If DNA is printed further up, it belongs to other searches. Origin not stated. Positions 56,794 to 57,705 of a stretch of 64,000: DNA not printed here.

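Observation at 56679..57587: Roughly 850-bp islet bounded by a 30-bp duplication of the tRNA-Arg 3' end, carrying a class-I Fic toxin gene and no integrase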

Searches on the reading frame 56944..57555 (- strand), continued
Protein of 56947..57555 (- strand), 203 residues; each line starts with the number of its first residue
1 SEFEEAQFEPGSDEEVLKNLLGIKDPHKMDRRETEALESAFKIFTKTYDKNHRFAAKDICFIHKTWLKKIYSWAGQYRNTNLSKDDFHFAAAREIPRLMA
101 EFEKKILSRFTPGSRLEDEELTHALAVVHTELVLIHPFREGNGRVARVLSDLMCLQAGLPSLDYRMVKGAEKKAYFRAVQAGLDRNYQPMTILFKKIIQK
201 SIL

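Call 36: search_protein_families(library=pfam, proteins=[L183:3648-3905:+, L183:4581-4934:-, L183:4971-5303:+, L183:5343-5810:+, L183:6115-7095:-, L183:6775-7395:+, L183:7700-8569:-, L183:1652-2869:+, L183:74-1789:-, L183:7247-7675:+], max_evalue=0.01)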
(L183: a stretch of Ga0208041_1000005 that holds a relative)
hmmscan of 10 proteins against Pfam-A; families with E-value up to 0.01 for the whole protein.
L183:3648-3905:+ (85 aa): 0 families

L183:4581-4934:- (117 aa): 0 families

L183:4971-5303:+ (110 aa): 0 families

L183:5343-5810:+ (155 aa): 0 families

L183:6115-7095:- (326 aa): 0 families

L183:6775-7395:+ (206 aa): 1 family
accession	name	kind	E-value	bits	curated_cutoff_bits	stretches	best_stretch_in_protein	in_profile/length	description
PF00440.29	TetR_N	-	1e-06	28.8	24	1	40-83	2-45/47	Bacterial regulatory proteins, tetR family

L183:7700-8569:- (289 aa): 0 families

L183:1652-2869:+ (405 aa): 1 family
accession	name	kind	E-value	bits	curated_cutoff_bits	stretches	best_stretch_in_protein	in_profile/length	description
PF01668.23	SmpB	-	2.8e-60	202.8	27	1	259-400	1-142/143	SmpB protein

L183:74-1789:- (571 aa): 4 families
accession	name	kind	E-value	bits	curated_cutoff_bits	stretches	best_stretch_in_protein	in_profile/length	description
PF00113.28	Enolase_C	-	3.8e-130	433.9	21.5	1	284-565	4-292/296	Enolase, C-terminal TIM barrel domain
PF03952.21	Enolase_N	-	1.7e-58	196.9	35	1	146-276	1-131/131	Enolase, N-terminal domain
PF13378.12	MR_MLE_C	-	4.1e-05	23.8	29.4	1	359-538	5-184/219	Enolase C-terminal domain-like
PF07476.17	MAAL_C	-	0.0016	18.1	27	1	445-528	135-219/249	Methylaspartate ammonia-lyase C-terminus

L183:7247-7675:+ (142 aa): 0 families

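Call 40: search_protein_families(library=ncbifam, proteins=[L228:1484-2497:-, L228:313-1623:-, L228:3245-3817:+, L228:4948-5661:+, L228:6076-6375:+], max_evalue=0.001)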
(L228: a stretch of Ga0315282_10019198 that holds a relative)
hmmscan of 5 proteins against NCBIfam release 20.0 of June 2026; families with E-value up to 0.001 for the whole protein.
L228:1484-2497:- (337 aa): 4 families
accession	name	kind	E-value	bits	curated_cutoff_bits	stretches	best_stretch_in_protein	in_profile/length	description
TIGR03261.1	phnS2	equivalog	1.6e-20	73.5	392.75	1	30-311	15-302/334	putative 2-aminoethylphosphonate ABC transporter substrate-binding protein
NF011620.1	PRK15046.1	equivalog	9.7e-17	60.7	310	1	36-289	25-283/334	2-aminoethylphosphonate ABC transporter substrate-binding protein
TIGR03227.1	PhnS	equivalog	5.2e-14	51.9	395.3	1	31-206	30-202/360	2-aminoethylphosphonate ABC transporter substrate-binding protein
TIGR01254.1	sfuA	subfamily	0.00016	21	93.4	1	98-186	70-156/306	thiamine ABC transporter substrate-binding protein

L228:313-1623:- (436 aa): 187 families (the best 25 are shown)
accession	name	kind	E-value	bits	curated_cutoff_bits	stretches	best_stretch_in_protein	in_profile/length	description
NF043075.1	MMSYN1_0197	equivalog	5.3e-94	314.9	550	1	77-433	3-338/341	spermidine/putrescine ABC transporter ATP-binding protein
TIGR03265.1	PhnT2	equivalog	8.7e-94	314.6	457.7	1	76-402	4-313/353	putative 2-aminoethylphosphonate ABC transporter ATP-binding protein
NF006987.0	PRK09452.1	equivalog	3.1e-92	309.2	482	1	72-403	13-335/378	spermidine/putrescine ABC transporter ATP-binding protein PotA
NF040933.2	ABC_arch_GlcV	equivalog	3.6e-90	302.4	450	1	76-425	2-348/357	glucose ABC transporter ATP-binding protein GlcV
NF008653.0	PRK11650.1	subfamily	2e-89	300.1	432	1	76-431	3-344/357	sn-glycerol-3-phosphate ABC transporter ATP-binding protein UgpC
TIGR01187.1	potA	subfamily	3.5e-89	299.1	355.6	1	111-403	1-288/325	polyamine ABC transporter ATP-binding protein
NF008513.0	PRK11432.1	equivalog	4.1e-87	292.4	496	1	77-428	7-341/351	ferric ABC transporter ATP-binding protein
NF040840.2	tungstate_WtpC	equivalog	3.1e-78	263.5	440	1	78-409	3-319/347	tungstate ABC transporter ATP-binding protein WtpC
TIGR03258.1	PhnT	equivalog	4e-77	259.7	499.15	1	94-429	22-352/359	2-aminoethylphosphonate ABC transport system ATP-binding subunit PhnT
NF008233.0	PRK11000.1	equivalog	1.3e-74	251.2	568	1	77-433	4-352/369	maltose/maltodextrin ABC transporter ATP-binding protein MalK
TIGR00968.1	3a0106s01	subfamily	9e-73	244.7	342.75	1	77-321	1-235/237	sulfate ABC transporter ATP-binding protein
NF008621.0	PRK11607.1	equivalog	3.5e-71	240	613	1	77-401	20-336/377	putrescine ABC transporter ATP-binding subunit PotG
NF008105.0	PRK10851.1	equivalog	2.1e-67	227.4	502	1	75-330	1-250/362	sulfate/thiosulfate ABC transporter ATP-binding protein CysA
TIGR02142.1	modC_ABC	equivalog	4.6e-58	197.2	285.05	1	98-388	15-305/353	molybdenum ABC transporter ATP-binding protein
TIGR01186.1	proV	subfamily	8.5e-57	192.9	326.6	1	94-333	7-246/363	betaine/proline/choline family ABC transporter ATP-binding protein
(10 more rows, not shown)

L228:3245-3817:+ (190 aa): 8 families
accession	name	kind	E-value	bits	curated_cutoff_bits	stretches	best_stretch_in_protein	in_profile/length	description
NF004049.0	PRK05568.1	equivalog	3.9e-12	46.7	206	1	36-181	1-141/142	flavodoxin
NF002999.0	PRK03767.1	equivalog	3.2e-11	43.4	141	1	36-74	1-39/200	NAD(P)H:quinone oxidoreductase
NF004050.0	PRK05569.1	subfamily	3.6e-11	43.6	136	1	36-181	1-141/141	flavodoxin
TIGR01753.1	flav_short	equivalog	1.3e-09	38.6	123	1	39-180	1-140/140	flavodoxin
TIGR01755.1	flav_wrbA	equivalog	4.1e-08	33.4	132.5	1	39-73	3-37/197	NAD(P)H:quinone oxidoreductase type IV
NF005246.0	PRK06756.1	subfamily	7.8e-08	32.4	130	1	37-184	2-148/148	flavodoxin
NF008887.0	PRK11921.1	equivalog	6.5e-06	25.2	635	1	38-183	251-395/396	anaerobic nitric oxide reductase flavorubredoxin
NF003954.0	PRK05452.1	equivalog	0.00045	19.2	711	1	39-184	253-397/479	anaerobic nitric oxide reductase flavorubredoxin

L228:4948-5661:+ (237 aa): 7 families
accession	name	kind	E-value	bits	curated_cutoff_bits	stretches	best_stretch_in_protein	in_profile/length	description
TIGR00005.1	rluA_subfam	subfamily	3.5e-56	190.7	192.7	1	7-230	64-295/298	RluA family pseudouridine synthase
NF008385.0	PRK11180.1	equivalog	2.3e-32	112.7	351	1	16-233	84-313/325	23S rRNA pseudouridine(1911/1915/1917) synthase RluD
NF008321.0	PRK11112.1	equivalog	2.3e-31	109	328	1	16-231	2-233/257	tRNA pseudouridine(65) synthase TruC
NF007543.0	PRK10158.1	equivalog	2.5e-31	109.1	286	1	16-219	14-215/219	bifunctional tRNA pseudouridine(32) synthase/23S rRNA pseudouridine(746) synthase RluA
NF008249.0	PRK11025.1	equivalog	1.2e-29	103.3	378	1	17-231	94-312/317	23S rRNA pseudouridine(955/2504/2580) synthase RluC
TIGR01621.1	RluA-like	hypoth_equivalog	5.3e-19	68.3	222.3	1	16-215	2-192/217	TIGR01621 family pseudouridine synthase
TIGR00093.1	TIGR00093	subfamily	1.2e-07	31.6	109.3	1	30-182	2-136/161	pseudouridine synthase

L228:6076-6375:+ (99 aa): 2 families
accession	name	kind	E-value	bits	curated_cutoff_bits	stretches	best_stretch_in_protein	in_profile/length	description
NF033788.1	HTH_metalloreg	subfamily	3e-06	26.9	55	1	13-81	4-70/77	metalloregulator ArsR/SmtB family transcription factor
NF041413.1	ArsR_Rv2640c_fam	equivalog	0.00051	20.4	155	1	12-81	34-103/118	Rv2640c family ArsR-like transcriptional regulator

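Call 45: search_solved_structures(query=A1, max_evalue=0.001, show_alignments=1)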
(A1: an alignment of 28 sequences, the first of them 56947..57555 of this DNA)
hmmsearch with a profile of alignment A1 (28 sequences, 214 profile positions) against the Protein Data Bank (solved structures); distinct sequences matched with E-value up to 0.001: 56.
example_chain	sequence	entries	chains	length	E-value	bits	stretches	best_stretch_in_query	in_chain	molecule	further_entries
8wt0_A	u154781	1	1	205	1.1e-21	80.5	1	23-213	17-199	Cell filamentation protein Fic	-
4nps_A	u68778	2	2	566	5.3e-20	75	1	23-206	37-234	Bartonella effector protein (Bep) substrate of VirB T4SS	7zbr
5eu0_A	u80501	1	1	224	9.2e-20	74.2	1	23-207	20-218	Bartonella effector protein (Bep) substrate of VirB T4SS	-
5nv5_A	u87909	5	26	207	2.7e-19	72.7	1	22-189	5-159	Fic family protein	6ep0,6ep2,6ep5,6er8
3zcb_A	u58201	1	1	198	4e-18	68.8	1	22-179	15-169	ADENOSINE MONOPHOSPHATE-PROTEIN TRANSFERASE VBHT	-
3shg_A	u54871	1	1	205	4.3e-18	68.7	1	22-179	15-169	VbhT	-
3zc7_A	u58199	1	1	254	7.5e-18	67.9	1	22-179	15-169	ADENOSINE MONOPHOSPHATE-PROTEIN TRANSFERASE VBHT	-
5nwf_A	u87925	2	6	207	8.9e-18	67.7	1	22-189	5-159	Fic family protein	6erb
4n67_A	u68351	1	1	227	4.9e-17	65.3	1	18-208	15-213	Putative cell filamentation protein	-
4lu4_A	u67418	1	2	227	7.4e-17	64.7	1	18-208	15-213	Putative cell filamentation protein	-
4wgj_A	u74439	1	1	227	2.2e-15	59.9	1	23-208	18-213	BepC protein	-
5jff_A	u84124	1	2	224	2.4e-15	59.8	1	25-209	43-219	Probable adenosine monophosphate-protein transferase fic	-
6i7j_A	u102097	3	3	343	2.6e-15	59.6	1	17-211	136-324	Adenosine monophosphate-protein transferase FICD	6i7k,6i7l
5jfz_A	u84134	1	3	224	4.9e-15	58.8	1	25-209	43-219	Probable adenosine monophosphate-protein transferase fic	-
6i7g_A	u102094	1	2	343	1.1e-14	57.6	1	25-211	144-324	Adenosine monophosphate-protein transferase FICD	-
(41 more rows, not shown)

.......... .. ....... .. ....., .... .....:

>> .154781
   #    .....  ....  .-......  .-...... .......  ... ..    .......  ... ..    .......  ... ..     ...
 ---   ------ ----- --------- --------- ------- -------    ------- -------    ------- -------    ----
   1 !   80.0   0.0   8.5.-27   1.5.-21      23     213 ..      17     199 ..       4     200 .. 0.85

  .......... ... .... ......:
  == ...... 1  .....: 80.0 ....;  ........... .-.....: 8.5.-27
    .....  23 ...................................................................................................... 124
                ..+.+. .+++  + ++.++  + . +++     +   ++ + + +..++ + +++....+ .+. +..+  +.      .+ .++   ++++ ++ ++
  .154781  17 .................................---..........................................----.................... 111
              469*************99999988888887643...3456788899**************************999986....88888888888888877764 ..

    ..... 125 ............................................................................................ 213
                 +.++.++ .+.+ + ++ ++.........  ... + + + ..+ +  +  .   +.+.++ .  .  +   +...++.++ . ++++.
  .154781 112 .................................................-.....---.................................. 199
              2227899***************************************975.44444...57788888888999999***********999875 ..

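Call 54: search_dna_similar(query=window:56947-57555:-, collection=phages, mode=protein, max_rows=15)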
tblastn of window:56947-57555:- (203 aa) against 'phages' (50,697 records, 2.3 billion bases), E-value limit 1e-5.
Records with a match: 18; places in all: 18; records where one place covers at least 80% of the query: 13.
Best place of each record, by identity: <60% 18.
By first word of the organism name: Salmonella 7; Bacteriophage 6; Yersinia 5.
By host as written in the record: - 5; Yersinia pestis EV76-CN 4; Homo sapiens 2; Salmonella enterica subsp. enterica serovar Typhi Ty054 2; Salmonella enterica 2; Salmonella enterica subsp. enterica serovar Kentucky 1; Yersinia pestis 1; Helicobacter cetorum 1.
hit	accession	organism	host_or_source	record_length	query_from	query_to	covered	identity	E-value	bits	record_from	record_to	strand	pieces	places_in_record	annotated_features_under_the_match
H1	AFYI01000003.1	Salmonella enterica subsp. enterica serovar Infantis str. ...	Homo sapiens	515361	10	201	95%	27.9%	6e-8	58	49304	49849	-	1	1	toxin-antitoxin system, toxin component, Fic family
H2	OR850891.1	Salmonella phage S.Kent 1-2-1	Salmonella enterica subsp. enterica ...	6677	10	201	95%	27.9%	6e-8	57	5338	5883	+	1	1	record has no annotation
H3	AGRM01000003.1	Salmonella enterica subsp. houtenae str. ATCC BAA-1581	Homo sapiens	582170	10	201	95%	27.9%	8e-8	57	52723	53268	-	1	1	toxin-antitoxin system, toxin component, Fic family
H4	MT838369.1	Bacteriophage sp.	human fecal samples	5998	13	159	72%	32.0%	9e-9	60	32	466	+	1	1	record has no annotation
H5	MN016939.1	Bacteriophage R18C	rabbit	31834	37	199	80%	28.7%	6e-11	66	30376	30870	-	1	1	hypothetical protein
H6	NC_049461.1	Bacteriophage R18C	rabbit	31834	37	199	80%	28.7%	6e-11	66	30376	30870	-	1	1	Fic family protein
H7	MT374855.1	Yersinia phage vB_YpM_22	Yersinia pestis EV76-CN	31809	37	199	80%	28.7%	7e-11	66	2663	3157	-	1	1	vbhT: adenosine monophosphate-protein transferase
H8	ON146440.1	Yersinia phage VB-YPM-18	Yersinia pestis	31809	37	199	80%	28.7%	7e-11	66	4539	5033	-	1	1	hypothetical protein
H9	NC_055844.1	Yersinia phage vB_YpM_22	Yersinia pestis EV76-CN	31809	37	199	80%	28.7%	7e-11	66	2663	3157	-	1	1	vbhT: Fic family protein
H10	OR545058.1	Yersinia phage vB_YpM_476A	Yersinia pestis EV76-CN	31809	37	199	80%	28.7%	7e-11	66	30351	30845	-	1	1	hypothetical protein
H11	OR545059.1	Yersinia phage vB_YpM_476B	Yersinia pestis EV76-CN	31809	37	199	80%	28.7%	7e-11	66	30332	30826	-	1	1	hypothetical protein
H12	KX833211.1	Salmonella phage STYP1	Salmonella enterica subsp. enterica ...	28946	37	199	80%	28.7%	9e-11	66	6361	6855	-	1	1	vbhT: Adenosine monophosphate-protein transferase VbhT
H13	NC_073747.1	Salmonella phage STYP1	Salmonella enterica subsp. enterica ...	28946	37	199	80%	28.7%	9e-11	66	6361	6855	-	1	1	vbhT: Adenosine monophosphate-protein transferase VbhT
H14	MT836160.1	Bacteriophage sp.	human fecal samples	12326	17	180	81%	27.7%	7e-8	57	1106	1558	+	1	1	record has no annotation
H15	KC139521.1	Salmonella phage FSLSP004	Salmonella enterica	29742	43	200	78%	28.7%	3e-9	61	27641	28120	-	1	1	hypothetical protein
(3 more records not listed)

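Call 55: search_dna_similar(query=window:56947-57555:-, collection=plasmids, mode=protein, max_rows=15)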
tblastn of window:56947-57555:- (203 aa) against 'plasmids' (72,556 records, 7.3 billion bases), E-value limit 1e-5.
Records with a match: 887; places in all: 906; records where one place covers at least 80% of the query: 544.
Best place of each record, by identity: <60% 887.
By first word of the organism name: Enterococcus 304; Acinetobacter 141; Bacillus 89; Klebsiella 24; Campylobacter 24; Sphingobium 19; Piscirickettsia 18; Coxiella 15; Sphingomonas 12; Curtobacterium 12; and 108 more.
By predicted mobility (MOB-suite, as given by PLSDB): mobilizable 334; non-mobilizable 297; conjugative 256.
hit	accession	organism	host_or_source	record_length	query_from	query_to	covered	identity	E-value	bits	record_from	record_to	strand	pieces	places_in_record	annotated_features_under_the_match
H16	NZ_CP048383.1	Citrobacter freundii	cell culture,environment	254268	5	198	96%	42.8%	2e-40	152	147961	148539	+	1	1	Fic family protein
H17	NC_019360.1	Citrobacter freundii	-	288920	5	198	96%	42.8%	2e-40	152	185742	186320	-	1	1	Fic family protein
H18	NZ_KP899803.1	Salmonella enterica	environmental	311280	5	198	96%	42.8%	2e-40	152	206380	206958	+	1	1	Fic family protein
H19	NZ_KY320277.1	Leclercia adecarboxylata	-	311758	5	198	96%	42.8%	2e-40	152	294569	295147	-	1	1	Fic family protein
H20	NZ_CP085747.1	Enterobacter hormaechei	Homo sapiens,tracheal aspirate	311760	5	198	96%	42.8%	2e-40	152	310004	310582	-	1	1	Fic family protein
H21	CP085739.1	Citrobacter freundii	Homo sapiens,rectum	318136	5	198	96%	42.8%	2e-40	152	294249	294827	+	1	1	Fic family protein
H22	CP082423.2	Salmonella enterica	animal-swine-market swine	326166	5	198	96%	42.8%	2e-40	152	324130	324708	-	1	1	Fic family protein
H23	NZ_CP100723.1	Salmonella enterica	Homo sapiens,stool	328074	5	198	96%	42.8%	2e-40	152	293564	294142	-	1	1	Fic family protein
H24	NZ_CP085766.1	Klebsiella michiganensis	Homo sapiens,nose swab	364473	5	198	96%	42.8%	2e-40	152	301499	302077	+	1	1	Fic family protein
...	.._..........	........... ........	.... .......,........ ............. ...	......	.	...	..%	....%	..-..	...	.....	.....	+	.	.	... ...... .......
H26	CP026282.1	Klebsiella oxytoca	-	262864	5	198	96%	42.1%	2e-39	150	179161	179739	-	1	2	cell filamentation protein Fic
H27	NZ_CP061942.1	Marinomonas algicola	Ulva pertusa (algae),microorganism ...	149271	5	199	96%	41.3%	4e-44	163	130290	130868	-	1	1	Fic family protein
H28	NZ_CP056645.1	Citrobacter freundii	culture,Freshwater sample from ...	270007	5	198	96%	41.2%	1e-38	147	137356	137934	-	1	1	Fic family protein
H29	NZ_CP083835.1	Enterobacter asburiae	Homo sapiens,sputum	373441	5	198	96%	41.2%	1e-38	147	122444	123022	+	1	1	Fic family protein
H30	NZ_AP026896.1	Aeromonas caviae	Microbe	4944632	4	190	92%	42.2%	2e-42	159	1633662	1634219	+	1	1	none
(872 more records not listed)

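Call 56: get_annotated_region(hit=H16, flank=2500)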
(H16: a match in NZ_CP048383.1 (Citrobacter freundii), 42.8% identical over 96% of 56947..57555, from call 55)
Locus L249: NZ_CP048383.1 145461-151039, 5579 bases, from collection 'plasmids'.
description: Citrobacter freundii strain 62 plasmid p6_A, complete sequence
organism: Citrobacter freundii (NCBI taxid 546)
taxonomy: Bacteria; Pseudomonadota; Gammaproteobacteria; Enterobacterales; Enterobacteriaceae; Citrobacter; Citrobacter freundii
host: -; source: cell culture,environment; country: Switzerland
typing (MOB-suite, as given by PLSDB): non-mobilizable; replicon Col(VCM04)
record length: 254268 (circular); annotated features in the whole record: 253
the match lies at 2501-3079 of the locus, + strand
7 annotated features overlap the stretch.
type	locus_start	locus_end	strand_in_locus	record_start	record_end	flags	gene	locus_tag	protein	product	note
CDS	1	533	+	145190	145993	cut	-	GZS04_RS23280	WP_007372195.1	MIP/aquaporin family protein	GO:0055085 - transmembrane transport [Evidence IEA]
CDS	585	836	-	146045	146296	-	hdeB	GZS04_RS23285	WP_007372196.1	acid-activated periplasmic chaperone HdeB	-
CDS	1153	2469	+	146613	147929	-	-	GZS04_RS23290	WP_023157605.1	site-specific integrase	-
CDS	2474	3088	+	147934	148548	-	-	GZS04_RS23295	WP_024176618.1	Fic family protein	-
CDS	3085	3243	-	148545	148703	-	-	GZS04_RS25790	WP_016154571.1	hypothetical protein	-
CDS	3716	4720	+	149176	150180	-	-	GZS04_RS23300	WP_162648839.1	hypothetical protein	-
CDS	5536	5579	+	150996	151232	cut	-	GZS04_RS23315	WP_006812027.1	AlpA family phage regulatory protein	-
